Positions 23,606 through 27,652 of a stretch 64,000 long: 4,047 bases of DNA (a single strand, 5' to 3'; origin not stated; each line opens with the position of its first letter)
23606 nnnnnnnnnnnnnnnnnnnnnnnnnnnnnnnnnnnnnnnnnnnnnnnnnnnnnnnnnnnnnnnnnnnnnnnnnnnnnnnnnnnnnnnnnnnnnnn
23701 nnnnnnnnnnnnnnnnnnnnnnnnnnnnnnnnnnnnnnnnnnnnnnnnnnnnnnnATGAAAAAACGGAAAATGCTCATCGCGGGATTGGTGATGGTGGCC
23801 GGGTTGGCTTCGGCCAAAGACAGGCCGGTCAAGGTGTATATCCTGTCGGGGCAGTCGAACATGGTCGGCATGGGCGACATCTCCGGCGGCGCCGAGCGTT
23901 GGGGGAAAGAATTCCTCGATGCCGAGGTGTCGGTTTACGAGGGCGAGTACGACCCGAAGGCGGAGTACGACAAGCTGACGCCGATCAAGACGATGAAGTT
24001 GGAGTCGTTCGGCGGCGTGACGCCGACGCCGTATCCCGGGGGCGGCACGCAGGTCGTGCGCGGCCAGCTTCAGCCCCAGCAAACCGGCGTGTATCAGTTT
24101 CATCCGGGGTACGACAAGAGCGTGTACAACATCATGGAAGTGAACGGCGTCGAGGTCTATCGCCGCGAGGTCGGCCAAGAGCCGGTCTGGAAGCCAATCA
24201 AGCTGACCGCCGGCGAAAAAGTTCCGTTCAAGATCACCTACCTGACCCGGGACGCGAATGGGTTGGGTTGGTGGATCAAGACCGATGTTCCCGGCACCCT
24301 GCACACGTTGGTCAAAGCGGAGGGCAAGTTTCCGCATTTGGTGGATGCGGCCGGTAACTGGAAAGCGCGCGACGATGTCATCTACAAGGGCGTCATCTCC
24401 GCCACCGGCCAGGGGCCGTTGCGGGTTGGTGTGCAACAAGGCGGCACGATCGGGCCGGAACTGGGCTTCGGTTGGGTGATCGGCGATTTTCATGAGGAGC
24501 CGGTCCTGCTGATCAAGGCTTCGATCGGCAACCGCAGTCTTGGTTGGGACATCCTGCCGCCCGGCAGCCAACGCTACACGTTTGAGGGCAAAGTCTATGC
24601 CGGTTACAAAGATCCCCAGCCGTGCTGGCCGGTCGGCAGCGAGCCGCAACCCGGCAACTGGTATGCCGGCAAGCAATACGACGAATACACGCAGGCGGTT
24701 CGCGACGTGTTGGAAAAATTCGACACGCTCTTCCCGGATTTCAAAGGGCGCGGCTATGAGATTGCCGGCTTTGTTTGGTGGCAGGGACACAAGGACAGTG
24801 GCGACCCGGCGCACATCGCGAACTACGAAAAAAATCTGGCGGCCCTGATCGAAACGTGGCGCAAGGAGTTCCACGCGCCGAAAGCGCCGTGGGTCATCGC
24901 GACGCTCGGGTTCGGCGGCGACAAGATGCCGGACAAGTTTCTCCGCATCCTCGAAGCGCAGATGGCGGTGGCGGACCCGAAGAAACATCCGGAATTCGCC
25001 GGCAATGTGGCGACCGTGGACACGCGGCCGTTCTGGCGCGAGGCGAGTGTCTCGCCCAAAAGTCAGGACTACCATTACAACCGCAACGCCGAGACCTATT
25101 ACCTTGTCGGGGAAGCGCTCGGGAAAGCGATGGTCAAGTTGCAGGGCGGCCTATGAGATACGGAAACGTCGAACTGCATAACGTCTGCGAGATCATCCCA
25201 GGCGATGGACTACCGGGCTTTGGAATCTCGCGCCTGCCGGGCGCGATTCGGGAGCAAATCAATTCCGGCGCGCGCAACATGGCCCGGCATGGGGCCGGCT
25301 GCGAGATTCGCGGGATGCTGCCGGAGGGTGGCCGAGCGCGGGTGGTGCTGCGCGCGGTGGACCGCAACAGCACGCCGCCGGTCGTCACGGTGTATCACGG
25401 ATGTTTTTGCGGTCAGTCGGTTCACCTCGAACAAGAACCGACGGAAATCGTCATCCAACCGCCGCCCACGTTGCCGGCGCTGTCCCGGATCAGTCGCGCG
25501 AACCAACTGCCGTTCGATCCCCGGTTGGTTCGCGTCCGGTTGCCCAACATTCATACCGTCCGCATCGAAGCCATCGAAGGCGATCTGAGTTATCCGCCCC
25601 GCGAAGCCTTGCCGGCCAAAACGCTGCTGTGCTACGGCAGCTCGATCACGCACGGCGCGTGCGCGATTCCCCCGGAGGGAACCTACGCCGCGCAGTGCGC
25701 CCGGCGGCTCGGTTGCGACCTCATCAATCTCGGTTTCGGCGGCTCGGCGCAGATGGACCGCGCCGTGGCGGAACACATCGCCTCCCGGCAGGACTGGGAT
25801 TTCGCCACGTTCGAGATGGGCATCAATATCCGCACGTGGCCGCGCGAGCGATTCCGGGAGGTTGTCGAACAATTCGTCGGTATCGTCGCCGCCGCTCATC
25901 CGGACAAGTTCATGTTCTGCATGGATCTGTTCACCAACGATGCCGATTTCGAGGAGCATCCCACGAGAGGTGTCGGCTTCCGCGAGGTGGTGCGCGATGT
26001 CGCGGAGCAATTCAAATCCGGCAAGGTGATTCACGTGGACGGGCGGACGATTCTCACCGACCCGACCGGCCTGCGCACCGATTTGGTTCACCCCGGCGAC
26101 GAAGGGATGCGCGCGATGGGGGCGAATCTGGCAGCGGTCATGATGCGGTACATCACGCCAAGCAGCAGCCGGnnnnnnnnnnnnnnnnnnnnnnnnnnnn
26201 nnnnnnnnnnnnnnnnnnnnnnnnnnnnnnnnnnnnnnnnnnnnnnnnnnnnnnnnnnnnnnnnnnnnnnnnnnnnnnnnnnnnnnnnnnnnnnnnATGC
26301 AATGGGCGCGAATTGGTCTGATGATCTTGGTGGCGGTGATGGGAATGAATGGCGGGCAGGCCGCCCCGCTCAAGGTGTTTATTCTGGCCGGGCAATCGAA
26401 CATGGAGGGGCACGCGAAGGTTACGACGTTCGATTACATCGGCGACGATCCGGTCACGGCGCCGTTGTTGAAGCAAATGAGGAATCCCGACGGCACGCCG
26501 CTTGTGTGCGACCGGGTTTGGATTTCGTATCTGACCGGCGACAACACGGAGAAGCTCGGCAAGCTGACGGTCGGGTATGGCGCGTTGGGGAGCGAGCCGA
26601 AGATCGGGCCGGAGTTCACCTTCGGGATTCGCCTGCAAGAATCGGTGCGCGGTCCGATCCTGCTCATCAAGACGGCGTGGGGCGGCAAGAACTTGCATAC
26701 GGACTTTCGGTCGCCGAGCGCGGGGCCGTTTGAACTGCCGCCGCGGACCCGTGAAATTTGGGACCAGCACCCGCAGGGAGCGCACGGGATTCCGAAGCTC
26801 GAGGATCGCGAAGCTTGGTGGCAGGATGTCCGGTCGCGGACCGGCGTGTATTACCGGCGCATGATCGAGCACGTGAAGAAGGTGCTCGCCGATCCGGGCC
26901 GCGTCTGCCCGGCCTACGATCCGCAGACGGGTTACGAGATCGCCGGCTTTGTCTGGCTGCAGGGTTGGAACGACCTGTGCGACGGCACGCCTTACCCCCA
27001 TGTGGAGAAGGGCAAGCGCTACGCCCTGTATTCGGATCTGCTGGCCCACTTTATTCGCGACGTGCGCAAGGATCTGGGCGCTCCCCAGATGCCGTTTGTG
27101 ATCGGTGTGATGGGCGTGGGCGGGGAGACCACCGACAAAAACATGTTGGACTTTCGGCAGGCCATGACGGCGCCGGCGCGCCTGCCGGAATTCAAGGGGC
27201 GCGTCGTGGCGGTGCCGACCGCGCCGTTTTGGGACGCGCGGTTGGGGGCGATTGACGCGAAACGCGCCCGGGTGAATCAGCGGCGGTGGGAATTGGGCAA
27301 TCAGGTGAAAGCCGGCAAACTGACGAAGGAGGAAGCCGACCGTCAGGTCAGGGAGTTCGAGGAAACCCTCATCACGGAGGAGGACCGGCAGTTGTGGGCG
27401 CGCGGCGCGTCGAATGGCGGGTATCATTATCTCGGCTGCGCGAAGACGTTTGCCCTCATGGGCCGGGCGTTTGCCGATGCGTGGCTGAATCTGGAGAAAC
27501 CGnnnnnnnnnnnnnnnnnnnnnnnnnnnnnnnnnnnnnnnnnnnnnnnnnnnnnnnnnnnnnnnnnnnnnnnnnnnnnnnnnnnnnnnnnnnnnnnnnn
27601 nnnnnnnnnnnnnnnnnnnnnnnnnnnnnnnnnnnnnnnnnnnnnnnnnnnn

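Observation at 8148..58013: Locus composition points to a fucoidan-like (sulfated, acetylated fucan) degradation island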

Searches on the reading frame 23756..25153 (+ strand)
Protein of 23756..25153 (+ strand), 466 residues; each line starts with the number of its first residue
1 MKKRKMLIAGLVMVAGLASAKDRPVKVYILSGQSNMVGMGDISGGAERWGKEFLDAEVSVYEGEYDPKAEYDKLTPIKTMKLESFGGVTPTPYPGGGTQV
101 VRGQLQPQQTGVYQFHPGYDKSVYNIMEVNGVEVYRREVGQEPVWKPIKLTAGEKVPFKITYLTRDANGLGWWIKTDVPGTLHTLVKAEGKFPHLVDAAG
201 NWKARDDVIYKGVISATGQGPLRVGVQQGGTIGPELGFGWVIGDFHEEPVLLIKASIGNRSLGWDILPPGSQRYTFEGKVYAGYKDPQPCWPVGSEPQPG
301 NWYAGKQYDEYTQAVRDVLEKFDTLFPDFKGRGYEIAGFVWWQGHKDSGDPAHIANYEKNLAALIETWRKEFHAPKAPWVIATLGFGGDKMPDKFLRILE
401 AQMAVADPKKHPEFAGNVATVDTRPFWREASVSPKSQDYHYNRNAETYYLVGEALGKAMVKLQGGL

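Call 5: search_protein_families(library=pfam, proteins=[window:23756-25153:+], max_evalue=0.001)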
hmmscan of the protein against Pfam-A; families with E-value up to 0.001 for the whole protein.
window:23756-25153:+ (466 aa): 1 family
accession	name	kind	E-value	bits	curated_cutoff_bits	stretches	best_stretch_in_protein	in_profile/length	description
PF03629.24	SASA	-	3.2e-16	60.1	24.8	1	302-460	98-225/226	Carbohydrate esterase, sialic acid-specific acetylesterase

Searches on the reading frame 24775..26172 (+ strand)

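Call 5: search_protein_families(library=pfam, proteins=[window:24775-26172:+], max_evalue=0.001)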
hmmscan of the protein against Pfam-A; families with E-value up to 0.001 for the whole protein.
window:24775-26172:+ (466 aa): 2 families
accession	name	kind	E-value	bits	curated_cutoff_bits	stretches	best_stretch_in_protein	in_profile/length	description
PF13472.12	Lipase_GDSL_2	-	6.1e-14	53.3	32.9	1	286-447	1-178/178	GDSL-like Lipase/Acylhydrolase family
PF14606.12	Lipase_GDSL_3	-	2.4e-13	51.2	27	1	282-448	2-169/178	GDSL-like Lipase/Acylhydrolase family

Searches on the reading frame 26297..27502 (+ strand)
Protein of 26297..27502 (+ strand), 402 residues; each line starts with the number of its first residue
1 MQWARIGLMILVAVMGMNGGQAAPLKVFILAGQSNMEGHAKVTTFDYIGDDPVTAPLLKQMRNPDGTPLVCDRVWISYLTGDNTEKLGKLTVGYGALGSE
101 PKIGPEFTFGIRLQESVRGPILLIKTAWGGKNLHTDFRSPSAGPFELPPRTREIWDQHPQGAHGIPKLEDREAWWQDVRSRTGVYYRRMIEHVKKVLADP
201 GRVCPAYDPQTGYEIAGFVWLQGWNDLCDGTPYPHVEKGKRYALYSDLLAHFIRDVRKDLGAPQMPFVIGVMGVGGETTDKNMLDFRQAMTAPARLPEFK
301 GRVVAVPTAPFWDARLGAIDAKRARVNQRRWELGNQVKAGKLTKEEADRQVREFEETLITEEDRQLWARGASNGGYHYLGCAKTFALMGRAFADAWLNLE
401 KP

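Call 5: search_protein_families(library=pfam, proteins=[window:26297-27502:+], max_evalue=0.001)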
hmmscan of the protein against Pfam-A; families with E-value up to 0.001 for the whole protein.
window:26297-27502:+ (402 aa): 1 family
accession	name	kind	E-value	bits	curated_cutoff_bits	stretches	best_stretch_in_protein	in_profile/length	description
PF03629.24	SASA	-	6.6e-18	65.6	24.8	2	25-135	2-97/226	Carbohydrate esterase, sialic acid-specific acetylesterase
